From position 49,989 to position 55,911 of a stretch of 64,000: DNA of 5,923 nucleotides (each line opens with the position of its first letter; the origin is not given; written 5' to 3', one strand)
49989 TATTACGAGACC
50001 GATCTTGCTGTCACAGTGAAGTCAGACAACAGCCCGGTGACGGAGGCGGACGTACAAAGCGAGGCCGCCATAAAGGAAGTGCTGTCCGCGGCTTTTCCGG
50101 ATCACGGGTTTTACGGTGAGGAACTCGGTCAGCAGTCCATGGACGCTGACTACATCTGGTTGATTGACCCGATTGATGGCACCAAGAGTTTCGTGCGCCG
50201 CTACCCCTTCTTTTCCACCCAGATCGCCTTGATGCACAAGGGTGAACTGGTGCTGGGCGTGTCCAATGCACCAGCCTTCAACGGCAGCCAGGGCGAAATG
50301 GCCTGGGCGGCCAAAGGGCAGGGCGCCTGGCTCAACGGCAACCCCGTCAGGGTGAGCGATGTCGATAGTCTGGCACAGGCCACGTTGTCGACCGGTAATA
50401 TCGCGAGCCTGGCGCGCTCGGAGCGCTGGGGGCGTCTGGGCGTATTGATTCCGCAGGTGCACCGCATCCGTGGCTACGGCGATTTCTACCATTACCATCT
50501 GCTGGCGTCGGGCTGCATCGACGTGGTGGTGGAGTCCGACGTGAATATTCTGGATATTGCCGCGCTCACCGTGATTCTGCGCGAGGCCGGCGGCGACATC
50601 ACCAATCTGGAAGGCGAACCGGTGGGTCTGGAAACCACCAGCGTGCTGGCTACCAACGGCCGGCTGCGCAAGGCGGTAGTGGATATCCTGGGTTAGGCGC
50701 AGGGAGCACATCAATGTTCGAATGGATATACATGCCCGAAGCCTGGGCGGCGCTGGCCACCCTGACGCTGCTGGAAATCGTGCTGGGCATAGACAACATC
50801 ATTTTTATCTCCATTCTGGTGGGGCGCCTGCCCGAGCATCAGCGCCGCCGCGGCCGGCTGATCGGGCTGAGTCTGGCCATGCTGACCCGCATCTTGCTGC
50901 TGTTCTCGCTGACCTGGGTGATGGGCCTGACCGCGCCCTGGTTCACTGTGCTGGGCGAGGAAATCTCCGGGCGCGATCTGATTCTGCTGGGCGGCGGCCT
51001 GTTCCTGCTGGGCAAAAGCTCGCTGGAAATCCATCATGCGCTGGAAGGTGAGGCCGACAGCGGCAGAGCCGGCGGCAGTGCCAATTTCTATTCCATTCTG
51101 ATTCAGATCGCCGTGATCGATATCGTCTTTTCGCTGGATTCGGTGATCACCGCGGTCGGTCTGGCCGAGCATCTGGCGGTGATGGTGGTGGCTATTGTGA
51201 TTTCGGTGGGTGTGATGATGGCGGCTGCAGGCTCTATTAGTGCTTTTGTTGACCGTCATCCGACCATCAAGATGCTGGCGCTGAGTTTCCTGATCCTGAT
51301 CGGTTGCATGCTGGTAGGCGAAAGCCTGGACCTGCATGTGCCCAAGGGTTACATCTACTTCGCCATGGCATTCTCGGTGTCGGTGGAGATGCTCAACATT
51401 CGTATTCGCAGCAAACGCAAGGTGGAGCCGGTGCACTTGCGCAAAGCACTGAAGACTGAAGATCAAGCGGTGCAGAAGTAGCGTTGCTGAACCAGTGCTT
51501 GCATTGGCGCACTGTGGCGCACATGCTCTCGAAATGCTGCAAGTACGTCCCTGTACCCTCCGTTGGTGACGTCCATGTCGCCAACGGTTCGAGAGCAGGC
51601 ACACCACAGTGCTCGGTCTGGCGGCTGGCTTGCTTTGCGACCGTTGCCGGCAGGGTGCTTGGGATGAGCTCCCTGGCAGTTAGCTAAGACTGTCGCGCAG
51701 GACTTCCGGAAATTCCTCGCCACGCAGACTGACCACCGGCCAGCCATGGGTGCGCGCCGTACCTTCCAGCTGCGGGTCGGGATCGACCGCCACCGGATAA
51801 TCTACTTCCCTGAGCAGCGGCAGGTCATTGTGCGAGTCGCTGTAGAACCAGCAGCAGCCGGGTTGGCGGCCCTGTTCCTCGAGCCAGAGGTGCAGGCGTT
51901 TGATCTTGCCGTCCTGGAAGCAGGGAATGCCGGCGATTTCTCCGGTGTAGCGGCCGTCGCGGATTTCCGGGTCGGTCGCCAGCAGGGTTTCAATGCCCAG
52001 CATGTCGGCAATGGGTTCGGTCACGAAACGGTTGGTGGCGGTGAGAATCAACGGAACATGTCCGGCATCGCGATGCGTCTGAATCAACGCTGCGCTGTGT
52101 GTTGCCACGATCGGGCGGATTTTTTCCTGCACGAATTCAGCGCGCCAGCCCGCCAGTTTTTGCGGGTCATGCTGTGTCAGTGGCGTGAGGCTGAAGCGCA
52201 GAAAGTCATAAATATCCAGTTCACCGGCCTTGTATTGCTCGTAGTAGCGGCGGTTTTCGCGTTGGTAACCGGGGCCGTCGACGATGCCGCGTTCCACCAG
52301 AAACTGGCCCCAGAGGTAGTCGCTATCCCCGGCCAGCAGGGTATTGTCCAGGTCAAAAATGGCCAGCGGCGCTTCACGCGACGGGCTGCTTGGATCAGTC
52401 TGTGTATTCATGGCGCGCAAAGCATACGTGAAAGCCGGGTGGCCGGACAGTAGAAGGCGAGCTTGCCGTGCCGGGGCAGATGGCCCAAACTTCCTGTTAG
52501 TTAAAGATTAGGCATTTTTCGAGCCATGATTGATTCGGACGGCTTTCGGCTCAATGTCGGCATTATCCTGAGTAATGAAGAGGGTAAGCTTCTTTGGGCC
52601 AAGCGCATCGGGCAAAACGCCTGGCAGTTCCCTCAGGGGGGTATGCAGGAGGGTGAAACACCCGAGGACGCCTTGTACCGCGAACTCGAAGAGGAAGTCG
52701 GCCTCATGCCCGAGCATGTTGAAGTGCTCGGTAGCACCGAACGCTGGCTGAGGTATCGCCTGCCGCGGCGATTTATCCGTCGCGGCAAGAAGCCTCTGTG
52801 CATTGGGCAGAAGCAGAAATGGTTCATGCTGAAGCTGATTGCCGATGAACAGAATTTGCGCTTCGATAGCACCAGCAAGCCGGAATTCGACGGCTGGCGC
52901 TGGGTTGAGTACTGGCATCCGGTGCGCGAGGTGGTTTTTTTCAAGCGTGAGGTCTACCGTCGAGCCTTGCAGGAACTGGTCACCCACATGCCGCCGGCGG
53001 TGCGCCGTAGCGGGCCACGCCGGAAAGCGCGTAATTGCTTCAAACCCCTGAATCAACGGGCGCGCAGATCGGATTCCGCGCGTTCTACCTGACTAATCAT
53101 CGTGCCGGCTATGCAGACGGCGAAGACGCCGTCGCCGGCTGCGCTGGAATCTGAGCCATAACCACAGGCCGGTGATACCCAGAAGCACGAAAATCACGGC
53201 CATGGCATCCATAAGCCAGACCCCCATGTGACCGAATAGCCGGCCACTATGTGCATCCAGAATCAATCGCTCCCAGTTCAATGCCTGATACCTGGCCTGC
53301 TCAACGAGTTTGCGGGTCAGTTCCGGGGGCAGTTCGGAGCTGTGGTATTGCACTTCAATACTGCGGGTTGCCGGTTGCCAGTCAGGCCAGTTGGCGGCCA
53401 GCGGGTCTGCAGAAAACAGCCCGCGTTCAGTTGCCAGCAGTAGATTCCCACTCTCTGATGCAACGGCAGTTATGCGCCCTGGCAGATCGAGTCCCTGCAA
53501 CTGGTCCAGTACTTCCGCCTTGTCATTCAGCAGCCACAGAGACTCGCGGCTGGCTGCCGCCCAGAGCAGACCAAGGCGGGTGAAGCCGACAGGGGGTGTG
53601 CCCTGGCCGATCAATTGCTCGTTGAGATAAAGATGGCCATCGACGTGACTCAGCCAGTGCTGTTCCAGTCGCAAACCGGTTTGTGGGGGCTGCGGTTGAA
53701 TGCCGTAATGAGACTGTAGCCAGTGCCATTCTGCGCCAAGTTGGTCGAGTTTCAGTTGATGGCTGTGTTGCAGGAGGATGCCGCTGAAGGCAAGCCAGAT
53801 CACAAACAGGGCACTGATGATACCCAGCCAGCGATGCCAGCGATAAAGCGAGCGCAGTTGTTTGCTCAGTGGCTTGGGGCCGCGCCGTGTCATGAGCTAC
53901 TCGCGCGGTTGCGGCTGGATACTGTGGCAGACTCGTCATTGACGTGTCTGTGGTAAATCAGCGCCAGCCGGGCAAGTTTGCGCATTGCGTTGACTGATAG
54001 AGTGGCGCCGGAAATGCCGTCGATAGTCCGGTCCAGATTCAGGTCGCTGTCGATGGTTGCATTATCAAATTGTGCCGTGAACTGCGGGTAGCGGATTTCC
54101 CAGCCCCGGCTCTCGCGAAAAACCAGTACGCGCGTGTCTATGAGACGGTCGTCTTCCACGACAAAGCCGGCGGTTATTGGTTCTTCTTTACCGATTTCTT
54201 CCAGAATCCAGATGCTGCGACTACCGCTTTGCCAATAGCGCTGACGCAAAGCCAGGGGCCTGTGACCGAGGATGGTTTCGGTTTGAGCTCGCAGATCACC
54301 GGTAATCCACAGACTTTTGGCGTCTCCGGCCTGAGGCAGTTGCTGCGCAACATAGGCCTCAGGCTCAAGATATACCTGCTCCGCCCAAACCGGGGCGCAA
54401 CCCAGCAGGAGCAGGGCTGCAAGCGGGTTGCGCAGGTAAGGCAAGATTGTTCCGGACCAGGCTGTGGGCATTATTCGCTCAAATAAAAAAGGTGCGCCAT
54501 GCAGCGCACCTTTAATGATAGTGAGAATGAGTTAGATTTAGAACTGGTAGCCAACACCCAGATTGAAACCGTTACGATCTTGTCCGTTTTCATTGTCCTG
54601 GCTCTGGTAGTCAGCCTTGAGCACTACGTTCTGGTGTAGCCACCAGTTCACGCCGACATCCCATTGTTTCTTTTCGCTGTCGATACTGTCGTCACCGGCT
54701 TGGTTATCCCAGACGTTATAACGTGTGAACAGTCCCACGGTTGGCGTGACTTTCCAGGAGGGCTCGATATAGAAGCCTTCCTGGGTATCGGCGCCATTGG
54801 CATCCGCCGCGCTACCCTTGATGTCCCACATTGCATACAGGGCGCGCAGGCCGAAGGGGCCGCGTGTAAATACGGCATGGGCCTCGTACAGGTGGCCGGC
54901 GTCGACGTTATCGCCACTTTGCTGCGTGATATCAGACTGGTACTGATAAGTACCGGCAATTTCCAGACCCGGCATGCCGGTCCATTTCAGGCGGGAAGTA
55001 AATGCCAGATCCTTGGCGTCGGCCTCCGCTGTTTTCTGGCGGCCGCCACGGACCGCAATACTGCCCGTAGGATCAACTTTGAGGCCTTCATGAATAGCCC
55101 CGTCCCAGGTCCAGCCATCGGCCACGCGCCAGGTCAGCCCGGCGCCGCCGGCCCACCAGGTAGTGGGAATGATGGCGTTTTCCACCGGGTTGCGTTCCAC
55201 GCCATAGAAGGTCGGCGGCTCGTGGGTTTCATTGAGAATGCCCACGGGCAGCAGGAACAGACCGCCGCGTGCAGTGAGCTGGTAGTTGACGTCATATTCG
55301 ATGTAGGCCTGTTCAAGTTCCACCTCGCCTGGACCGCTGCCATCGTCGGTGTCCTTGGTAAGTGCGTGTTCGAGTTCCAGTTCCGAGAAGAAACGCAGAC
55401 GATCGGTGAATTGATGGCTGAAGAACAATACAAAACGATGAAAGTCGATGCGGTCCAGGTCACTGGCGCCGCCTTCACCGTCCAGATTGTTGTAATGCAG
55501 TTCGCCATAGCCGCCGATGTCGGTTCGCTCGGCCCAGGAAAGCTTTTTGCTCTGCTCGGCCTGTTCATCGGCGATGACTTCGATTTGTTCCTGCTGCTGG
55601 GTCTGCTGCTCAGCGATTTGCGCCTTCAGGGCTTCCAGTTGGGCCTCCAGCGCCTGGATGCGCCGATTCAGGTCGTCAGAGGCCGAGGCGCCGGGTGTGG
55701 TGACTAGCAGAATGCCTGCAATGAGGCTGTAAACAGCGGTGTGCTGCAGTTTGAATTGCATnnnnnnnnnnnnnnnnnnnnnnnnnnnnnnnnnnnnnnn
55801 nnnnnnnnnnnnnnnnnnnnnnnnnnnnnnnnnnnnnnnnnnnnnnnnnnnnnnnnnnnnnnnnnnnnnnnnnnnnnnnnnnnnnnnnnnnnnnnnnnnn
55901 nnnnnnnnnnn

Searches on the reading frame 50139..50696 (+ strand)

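Call 59: search_protein_families(library=pfam, proteins=[window:50139-50696:+])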
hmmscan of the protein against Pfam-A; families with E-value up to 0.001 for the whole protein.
window:50139-50696:+ (185 aa): 1 family
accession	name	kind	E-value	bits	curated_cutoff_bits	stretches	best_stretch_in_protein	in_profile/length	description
PF00459.30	Inositol_P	-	1.1e-36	127.2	27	1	3-177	83-259/271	Inositol monophosphatase family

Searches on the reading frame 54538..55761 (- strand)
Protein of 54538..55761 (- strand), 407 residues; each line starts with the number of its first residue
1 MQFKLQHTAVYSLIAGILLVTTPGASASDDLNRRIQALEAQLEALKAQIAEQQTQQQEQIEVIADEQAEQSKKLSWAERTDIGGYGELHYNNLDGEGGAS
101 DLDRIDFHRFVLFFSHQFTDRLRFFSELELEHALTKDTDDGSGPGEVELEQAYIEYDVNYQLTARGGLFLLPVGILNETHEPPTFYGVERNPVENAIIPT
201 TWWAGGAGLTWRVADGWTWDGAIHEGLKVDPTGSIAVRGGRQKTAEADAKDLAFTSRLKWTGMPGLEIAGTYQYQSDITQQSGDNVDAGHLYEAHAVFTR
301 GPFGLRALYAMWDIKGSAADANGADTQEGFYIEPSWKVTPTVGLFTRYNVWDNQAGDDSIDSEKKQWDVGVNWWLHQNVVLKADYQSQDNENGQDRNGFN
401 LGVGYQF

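Call 11: find_related_loci(query=window:54538-55761:-, collection=genome_contigs, flank=4000)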
Query window:54538-55761:- (407 aa) in genome_contigs; peptide patterns used: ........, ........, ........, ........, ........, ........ (x = any residue, [..] = any of these).
600 stretches matched a pattern (row limit reached: there are more); 546 encode a relative of the query (tblastn E <= 1e-3); the best 80 are kept; 80 distinct loci.
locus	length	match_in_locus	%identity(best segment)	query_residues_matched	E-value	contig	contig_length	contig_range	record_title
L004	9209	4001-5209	71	8-407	0e+0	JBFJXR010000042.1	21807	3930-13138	MAG: Nevskiales bacterium isolate Mix_sand19.2022.05.G.6 k141_1205962_length_21807_cov_30.2377, whole genome shotgun seq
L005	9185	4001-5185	60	12-407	2e-160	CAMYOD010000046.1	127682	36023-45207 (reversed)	MAG: uncultured Gammaproteobacteria bacterium isolate ES_M_Gamma_001 genome assembly, contig: scaffold_387, whole genome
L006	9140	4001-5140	59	27-407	1e-153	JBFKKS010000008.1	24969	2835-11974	MAG: Nevskiales bacterium isolate Mix_sand21.2022.07.Z.55 k141_3825653_length_24969_cov_14.1375, whole genome shotgun se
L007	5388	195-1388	57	3-407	6e-148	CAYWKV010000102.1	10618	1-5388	MAG TPA_asm: uncultured Gammaproteobacteria bacterium isolate SRP144015_co1_99 genome assembly, contig: NODE_2832_length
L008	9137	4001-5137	60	27-407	3e-147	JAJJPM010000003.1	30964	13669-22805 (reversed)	MAG: Gammaproteobacteria bacterium isolate B8 NODE_105_length_31164_cov_9.108425, whole genome shotgun sequence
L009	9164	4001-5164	57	8-407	6e-147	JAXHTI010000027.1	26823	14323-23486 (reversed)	MAG: Pseudomonadota bacterium isolate MAG20_tar_biofilm MAG20_27, whole genome shotgun sequence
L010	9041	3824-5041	56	1-407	5e-146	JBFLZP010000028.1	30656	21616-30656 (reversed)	MAG: Pseudomonadota bacterium isolate MAG114 MAG114_28, whole genome shotgun sequence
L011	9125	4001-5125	58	27-407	3e-146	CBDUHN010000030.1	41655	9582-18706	MAG TPA_asm: uncultured Gammaproteobacteria bacterium isolate SRR22808126_binner12_Refined_108 genome assembly, contig:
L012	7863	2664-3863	57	13-407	6e-146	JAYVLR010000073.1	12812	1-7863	MAG: Thiobacillaceae bacterium isolate GL54_UP_metabinner_6_sub GL54_UP_metabinner_6_sub_72, whole genome shotgun sequen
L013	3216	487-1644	59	19-407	1e-151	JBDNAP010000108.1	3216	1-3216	MAG: Thiogranum sp. isolate SJRS4.bin.3 k97_101012, whole genome shotgun sequence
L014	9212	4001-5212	55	1-407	9e-145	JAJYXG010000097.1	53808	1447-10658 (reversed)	MAG: Proteobacteria bacterium isolate FK3.bin20 NODE_1087_length_53808_cov_3.934241, whole genome shotgun sequence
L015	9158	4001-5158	58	17-407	1e-144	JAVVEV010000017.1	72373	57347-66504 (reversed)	MAG: Thiogranum sp. isolate TamC13-30 NODE_17_length_72373_cov_5.482558, whole genome shotgun sequence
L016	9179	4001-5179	57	9-407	2e-144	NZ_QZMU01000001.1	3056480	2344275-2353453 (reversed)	Thiohalobacter thiocyanaticus strain Hrh1 Consensus0, whole genome shotgun sequence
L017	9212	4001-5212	55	1-407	4e-144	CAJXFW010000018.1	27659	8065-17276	MAG TPA_asm: uncultured Thiogranum sp. isolate SRR4028170_bin.1_MetaBAT_v2.12.1_MAG genome assembly, contig: NODE_436_le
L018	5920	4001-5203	55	5-407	1e-143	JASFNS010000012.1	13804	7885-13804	MAG: Thiogranum sp. isolate D0819M02metaG_Bin_1_Cleaned_1 D0819M02metaG_FD_scaffold_1144_c1, whole genome shotgun sequen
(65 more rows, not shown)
